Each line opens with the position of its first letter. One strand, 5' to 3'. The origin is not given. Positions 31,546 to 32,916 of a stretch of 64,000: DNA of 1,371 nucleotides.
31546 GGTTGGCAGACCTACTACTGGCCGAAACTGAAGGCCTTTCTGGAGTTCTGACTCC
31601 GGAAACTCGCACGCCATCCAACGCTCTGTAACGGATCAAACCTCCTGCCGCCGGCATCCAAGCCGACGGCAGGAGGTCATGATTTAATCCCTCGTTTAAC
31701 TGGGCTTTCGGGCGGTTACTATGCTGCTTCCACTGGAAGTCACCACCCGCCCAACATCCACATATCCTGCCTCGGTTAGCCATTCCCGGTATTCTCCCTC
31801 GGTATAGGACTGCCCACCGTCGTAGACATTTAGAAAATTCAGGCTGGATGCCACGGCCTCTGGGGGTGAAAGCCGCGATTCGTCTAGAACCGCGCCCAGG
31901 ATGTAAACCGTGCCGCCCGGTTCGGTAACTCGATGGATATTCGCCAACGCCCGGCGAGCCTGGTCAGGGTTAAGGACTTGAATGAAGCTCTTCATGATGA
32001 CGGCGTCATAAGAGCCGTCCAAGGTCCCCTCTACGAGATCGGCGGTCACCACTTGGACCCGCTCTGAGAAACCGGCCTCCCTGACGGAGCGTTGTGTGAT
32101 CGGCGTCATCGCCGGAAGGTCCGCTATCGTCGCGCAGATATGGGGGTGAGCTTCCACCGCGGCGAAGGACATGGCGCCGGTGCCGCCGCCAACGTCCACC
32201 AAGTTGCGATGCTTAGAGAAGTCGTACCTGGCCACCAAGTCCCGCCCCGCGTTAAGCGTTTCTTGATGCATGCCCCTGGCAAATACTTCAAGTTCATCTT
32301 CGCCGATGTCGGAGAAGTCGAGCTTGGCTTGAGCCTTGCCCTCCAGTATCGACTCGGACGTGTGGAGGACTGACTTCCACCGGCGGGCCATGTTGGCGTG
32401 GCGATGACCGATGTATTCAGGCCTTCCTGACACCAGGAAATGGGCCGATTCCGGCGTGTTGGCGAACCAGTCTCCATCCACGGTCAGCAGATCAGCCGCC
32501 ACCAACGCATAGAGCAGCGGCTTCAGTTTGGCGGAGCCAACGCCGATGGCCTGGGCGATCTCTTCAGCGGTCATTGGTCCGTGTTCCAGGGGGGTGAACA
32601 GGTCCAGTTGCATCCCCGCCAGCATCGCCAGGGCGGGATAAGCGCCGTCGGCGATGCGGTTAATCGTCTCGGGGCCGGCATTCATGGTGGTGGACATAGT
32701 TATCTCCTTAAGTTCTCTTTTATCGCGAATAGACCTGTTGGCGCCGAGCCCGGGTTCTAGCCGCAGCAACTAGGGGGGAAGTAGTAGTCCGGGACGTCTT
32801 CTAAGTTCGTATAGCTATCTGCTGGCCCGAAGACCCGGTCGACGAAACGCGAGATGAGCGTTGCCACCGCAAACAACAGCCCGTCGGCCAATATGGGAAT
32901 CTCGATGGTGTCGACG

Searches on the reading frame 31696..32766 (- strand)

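Call 88: search_protein_families(library=pfam, proteins=[window:31696-32766:-], max_evalue=0.001)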
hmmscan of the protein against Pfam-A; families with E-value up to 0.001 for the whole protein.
window:31696-32766:- (356 aa): 8 families
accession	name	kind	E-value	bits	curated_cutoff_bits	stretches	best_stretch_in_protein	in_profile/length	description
PF00891.24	Methyltransf_2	-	1.3e-25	90.4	22.3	1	156-335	33-209/210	O-methyltransferase domain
PF13649.12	Methyltransf_25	-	4.9e-11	43.6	27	1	190-285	2-97/97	Methyltransferase domain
PF08241.18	Methyltransf_11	-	2.1e-09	38.3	21.2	1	190-289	1-95/95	Methyltransferase domain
PF08242.18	Methyltransf_12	-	7.9e-09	36.6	30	1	190-286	1-97/98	Methyltransferase domain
PF08100.18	Dimerisation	-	1.1e-08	35.3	25.6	1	31-113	5-93/93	O-methyltransferase dimerisation domain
PF05175.20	MTS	-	2.3e-06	27.8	23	1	180-258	26-104/170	Methyltransferase small domain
PF01209.24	Ubie_methyltran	-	8.3e-06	25.7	20.1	1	185-291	47-153/233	ubiE/COQ5 methyltransferase family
PF13489.12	Methyltransf_23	-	3.8e-05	23.9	27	1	176-336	11-160/164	Methyltransferase domain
